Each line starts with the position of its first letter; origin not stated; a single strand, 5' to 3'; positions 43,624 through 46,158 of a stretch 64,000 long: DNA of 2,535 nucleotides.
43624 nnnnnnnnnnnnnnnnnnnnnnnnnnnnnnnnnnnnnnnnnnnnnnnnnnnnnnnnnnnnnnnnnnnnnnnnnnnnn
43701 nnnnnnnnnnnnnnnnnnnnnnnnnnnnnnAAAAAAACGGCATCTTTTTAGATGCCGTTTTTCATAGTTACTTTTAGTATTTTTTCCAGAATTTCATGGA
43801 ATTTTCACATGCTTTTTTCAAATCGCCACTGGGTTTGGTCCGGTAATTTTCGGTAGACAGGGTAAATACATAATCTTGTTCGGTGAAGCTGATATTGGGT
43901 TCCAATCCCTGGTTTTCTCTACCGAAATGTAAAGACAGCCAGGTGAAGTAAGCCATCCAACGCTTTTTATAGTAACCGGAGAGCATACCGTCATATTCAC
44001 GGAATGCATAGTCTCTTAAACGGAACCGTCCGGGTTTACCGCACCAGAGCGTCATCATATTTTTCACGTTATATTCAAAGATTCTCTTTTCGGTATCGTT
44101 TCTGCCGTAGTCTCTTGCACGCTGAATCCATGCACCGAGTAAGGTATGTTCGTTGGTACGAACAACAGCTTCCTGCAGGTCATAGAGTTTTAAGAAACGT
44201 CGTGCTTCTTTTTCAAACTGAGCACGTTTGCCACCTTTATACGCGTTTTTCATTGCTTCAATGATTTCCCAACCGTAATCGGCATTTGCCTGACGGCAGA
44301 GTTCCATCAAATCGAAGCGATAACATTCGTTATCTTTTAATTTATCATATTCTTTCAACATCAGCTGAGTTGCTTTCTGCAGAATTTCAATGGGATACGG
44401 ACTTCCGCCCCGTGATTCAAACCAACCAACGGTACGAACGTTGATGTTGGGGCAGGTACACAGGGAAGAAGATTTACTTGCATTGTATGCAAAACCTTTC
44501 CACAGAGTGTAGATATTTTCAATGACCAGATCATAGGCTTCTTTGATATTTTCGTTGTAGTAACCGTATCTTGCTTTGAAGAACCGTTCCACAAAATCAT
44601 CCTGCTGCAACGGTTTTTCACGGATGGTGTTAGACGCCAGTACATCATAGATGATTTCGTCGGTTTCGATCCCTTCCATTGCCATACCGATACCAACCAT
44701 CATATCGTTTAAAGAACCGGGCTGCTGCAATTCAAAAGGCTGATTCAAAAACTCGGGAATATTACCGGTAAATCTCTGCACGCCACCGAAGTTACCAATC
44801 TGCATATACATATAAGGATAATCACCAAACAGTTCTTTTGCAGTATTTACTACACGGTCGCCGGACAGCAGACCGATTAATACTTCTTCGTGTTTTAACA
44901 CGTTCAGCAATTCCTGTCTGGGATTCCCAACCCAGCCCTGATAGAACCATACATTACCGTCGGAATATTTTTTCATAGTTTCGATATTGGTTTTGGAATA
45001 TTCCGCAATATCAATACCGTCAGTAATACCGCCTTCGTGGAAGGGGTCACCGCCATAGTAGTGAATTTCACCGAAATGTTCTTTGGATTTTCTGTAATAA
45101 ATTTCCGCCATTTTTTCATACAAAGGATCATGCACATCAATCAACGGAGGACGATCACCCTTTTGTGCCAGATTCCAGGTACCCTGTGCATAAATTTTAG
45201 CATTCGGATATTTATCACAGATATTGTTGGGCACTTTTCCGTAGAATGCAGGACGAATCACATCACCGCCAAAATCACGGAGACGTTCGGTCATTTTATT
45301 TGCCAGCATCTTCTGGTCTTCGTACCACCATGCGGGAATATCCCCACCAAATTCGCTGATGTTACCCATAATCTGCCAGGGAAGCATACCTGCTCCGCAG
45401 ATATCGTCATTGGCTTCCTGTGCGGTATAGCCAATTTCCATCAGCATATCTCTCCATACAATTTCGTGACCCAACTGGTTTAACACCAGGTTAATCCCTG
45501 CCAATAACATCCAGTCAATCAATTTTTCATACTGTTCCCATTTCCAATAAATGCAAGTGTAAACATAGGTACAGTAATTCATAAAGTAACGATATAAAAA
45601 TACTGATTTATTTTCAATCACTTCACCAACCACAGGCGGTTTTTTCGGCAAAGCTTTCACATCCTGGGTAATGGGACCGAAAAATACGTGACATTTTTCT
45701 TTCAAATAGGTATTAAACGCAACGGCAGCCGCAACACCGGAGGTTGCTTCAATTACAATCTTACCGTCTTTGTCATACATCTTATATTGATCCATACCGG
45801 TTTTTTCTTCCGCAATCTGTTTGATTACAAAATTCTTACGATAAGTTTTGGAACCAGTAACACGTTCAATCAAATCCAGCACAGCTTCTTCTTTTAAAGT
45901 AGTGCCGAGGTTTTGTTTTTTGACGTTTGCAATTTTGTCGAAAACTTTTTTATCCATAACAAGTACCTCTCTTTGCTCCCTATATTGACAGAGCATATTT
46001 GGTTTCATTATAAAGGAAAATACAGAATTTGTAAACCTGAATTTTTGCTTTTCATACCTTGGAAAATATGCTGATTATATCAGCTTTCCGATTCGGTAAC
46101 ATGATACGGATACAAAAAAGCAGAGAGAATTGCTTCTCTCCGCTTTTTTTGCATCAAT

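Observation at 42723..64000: All-minus-strand surface locus of at least 21 kb: beta-helix giants, SLH pair, GH89, lipoprotein, with no transporter or regulator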

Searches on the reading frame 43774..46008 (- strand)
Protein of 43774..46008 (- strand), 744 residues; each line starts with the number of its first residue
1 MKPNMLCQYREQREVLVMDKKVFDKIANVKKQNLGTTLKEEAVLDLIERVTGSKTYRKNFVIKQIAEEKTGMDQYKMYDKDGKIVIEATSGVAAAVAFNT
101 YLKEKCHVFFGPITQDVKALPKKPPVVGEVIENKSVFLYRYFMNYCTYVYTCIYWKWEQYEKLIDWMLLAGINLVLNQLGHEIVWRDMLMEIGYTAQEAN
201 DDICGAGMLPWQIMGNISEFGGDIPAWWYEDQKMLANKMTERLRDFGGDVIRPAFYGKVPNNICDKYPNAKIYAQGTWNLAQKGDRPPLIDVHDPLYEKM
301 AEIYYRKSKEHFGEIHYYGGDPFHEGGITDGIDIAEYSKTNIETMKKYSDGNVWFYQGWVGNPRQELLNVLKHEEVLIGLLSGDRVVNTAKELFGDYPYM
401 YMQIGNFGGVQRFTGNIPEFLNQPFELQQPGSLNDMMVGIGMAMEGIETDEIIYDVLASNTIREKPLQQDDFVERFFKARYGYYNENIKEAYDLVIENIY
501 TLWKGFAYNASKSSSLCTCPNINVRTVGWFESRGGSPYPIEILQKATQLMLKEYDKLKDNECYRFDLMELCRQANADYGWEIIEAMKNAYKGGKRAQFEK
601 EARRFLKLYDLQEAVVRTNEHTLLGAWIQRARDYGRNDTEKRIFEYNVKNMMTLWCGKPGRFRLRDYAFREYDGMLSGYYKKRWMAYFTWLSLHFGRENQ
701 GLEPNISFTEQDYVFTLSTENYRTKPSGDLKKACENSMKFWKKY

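Call 3: search_protein_families(library=pfam, proteins=[window:43774-46008:-], max_evalue=0.01)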
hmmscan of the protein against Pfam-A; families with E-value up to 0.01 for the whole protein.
window:43774-46008:- (744 aa): 3 families
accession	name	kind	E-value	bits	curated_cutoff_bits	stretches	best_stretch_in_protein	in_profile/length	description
PF05089.18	NAGLU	-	3.3e-83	279.9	25.5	1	140-460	1-332/336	Alpha-N-acetylglucosaminidase (NAGLU) tim-barrel domain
PF12972.12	NAGLU_C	-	1.5e-53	182.6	25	1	472-734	1-262/268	Alpha-N-acetylglucosaminidase (NAGLU) C-terminal domain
PF12971.12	NAGLU_N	-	6.9e-13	48.7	28.3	1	42-125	2-81/82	Alpha-N-acetylglucosaminidase (NAGLU) N-terminal domain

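Call 7: search_protein_families(library=ncbifam, proteins=[window:43774-46008:-], max_evalue=0.01)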
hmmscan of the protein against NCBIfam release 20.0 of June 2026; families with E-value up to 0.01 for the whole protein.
window:43774-46008:- (744 aa): 0 families

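Call 12: search_solved_structures(query=window:43774-46008:-, max_evalue=0.001)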
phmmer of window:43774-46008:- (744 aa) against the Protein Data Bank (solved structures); distinct sequences matched with E-value up to 0.001: 4.
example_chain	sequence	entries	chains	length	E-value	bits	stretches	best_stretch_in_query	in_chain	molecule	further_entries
2vc9_A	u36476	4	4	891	3.3e-102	346.2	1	43-715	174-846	ALPHA-N-ACETYLGLUCOSAMINIDASE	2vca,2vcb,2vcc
7mfk_A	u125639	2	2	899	3.3e-102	346.1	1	43-715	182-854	Alpha-N-acetylglucosaminidase family protein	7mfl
4a4a_A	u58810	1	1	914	2e-101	343.5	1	43-715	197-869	ALPHA-N-ACETYLGLUCOSAMINIDASE FAMILY PROTEIN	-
4xwh_A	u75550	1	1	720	2e-77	264.2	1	61-733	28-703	Alpha-N-acetylglucosaminidase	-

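Call 68: search_solved_structures(query=window:43774-45957:-, max_evalue=1e-50, show_alignments=1)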
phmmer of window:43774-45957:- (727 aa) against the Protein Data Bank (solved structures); distinct sequences matched with E-value up to 1e-50: 4.
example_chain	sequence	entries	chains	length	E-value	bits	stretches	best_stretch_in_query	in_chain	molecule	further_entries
2vc9_A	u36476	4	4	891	2.9e-102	346.3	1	26-698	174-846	ALPHA-N-ACETYLGLUCOSAMINIDASE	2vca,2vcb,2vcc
7mfk_A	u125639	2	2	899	3e-102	346.3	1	26-698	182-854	Alpha-N-acetylglucosaminidase family protein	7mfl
4a4a_A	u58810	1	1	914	1.8e-101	343.7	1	26-698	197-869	ALPHA-N-ACETYLGLUCOSAMINIDASE FAMILY PROTEIN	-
4xwh_A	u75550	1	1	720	1.9e-77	264.3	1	44-716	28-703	Alpha-N-acetylglucosaminidase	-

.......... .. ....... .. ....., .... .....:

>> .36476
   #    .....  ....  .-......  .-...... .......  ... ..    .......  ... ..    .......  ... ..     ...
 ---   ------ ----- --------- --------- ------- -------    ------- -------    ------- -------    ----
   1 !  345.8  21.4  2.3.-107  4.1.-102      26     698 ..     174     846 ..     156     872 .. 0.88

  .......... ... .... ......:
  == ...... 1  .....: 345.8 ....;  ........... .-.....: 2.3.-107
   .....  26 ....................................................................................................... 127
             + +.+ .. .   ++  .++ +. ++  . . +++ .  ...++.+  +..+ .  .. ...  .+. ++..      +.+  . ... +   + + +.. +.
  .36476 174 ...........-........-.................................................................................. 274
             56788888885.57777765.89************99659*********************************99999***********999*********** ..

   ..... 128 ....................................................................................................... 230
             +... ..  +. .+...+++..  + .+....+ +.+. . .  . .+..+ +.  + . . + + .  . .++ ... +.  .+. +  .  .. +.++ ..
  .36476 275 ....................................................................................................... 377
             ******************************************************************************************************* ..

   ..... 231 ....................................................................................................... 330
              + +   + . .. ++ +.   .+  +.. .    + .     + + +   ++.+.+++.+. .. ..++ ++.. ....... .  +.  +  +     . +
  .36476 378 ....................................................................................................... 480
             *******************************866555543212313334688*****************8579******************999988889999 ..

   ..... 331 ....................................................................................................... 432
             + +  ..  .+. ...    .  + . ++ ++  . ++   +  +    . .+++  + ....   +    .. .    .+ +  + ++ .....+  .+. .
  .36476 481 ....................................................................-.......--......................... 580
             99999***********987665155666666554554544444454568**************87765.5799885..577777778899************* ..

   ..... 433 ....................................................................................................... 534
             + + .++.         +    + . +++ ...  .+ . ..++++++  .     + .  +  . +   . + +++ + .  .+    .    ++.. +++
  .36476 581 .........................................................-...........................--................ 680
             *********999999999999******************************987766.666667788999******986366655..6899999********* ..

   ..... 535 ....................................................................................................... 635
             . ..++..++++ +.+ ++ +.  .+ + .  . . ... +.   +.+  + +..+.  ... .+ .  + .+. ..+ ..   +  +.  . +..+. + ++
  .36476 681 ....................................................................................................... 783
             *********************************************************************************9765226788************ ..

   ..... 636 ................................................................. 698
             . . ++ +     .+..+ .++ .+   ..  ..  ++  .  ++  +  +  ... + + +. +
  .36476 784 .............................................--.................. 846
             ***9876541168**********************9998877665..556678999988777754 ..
